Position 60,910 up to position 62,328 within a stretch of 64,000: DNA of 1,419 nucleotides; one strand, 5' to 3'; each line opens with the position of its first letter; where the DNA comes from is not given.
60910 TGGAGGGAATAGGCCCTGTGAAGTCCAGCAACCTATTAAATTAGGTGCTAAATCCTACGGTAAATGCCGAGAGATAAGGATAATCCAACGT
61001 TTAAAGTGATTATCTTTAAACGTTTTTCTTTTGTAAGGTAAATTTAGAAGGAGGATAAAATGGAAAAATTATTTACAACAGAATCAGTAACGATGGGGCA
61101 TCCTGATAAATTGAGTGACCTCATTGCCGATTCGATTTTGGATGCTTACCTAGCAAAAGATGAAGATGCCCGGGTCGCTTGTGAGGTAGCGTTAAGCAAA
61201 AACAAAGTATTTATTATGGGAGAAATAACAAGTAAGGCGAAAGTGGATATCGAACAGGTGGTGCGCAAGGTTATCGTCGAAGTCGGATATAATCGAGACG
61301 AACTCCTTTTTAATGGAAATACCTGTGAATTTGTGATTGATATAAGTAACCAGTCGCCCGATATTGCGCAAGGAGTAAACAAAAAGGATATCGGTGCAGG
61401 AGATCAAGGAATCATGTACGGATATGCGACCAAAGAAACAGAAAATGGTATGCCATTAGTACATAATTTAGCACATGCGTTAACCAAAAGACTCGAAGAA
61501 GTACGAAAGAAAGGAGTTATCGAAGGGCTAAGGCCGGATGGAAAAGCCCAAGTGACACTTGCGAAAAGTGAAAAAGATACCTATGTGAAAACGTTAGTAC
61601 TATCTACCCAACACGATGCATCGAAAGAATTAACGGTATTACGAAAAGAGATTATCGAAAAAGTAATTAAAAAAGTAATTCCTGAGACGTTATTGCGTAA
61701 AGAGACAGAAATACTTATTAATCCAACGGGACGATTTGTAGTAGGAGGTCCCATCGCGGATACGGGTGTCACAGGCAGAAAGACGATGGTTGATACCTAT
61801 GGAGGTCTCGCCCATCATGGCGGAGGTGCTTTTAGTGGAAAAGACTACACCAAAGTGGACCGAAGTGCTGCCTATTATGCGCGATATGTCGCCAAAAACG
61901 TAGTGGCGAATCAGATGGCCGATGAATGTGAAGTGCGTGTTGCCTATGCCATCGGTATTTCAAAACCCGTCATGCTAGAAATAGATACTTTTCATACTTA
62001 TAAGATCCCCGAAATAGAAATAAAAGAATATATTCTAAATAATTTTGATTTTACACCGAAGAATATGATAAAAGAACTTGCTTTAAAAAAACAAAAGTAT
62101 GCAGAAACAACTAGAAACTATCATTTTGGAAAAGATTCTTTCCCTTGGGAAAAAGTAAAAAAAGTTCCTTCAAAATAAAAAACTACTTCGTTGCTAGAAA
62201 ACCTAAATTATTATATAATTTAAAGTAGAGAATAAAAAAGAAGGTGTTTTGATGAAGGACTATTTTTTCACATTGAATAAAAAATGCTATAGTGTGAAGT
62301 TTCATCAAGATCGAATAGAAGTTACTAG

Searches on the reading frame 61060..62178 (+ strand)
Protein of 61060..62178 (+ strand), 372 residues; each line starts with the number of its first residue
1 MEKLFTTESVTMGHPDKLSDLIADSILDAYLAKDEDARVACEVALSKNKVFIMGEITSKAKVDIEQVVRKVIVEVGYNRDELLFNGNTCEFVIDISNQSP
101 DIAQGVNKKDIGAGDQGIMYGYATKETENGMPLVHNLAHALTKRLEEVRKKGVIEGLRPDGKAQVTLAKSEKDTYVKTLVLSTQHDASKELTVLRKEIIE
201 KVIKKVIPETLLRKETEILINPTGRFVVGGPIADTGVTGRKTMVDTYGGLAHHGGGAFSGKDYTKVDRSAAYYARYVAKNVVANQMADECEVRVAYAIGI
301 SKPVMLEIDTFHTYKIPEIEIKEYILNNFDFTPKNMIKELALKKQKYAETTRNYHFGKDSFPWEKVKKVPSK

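Call 67: search_protein_families(library=pfam, proteins=[window:61060-62178:+], max_evalue=0.001)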
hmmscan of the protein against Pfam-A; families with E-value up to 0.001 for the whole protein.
window:61060-62178:+ (372 aa): 3 families
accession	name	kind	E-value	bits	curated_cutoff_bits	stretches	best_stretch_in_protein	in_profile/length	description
PF02773.21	S-AdoMet_synt_C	-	1e-59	200.9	25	1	228-365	1-138/138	S-adenosylmethionine synthetase, C-terminal domain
PF02772.21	S-AdoMet_synt_M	-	1.5e-40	138.5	29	1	111-226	2-120/120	S-adenosylmethionine synthetase, central domain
PF00438.25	S-AdoMet_synt_N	-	1.1e-36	125.8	33.1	1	3-100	2-99/99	S-adenosylmethionine synthetase, N-terminal domain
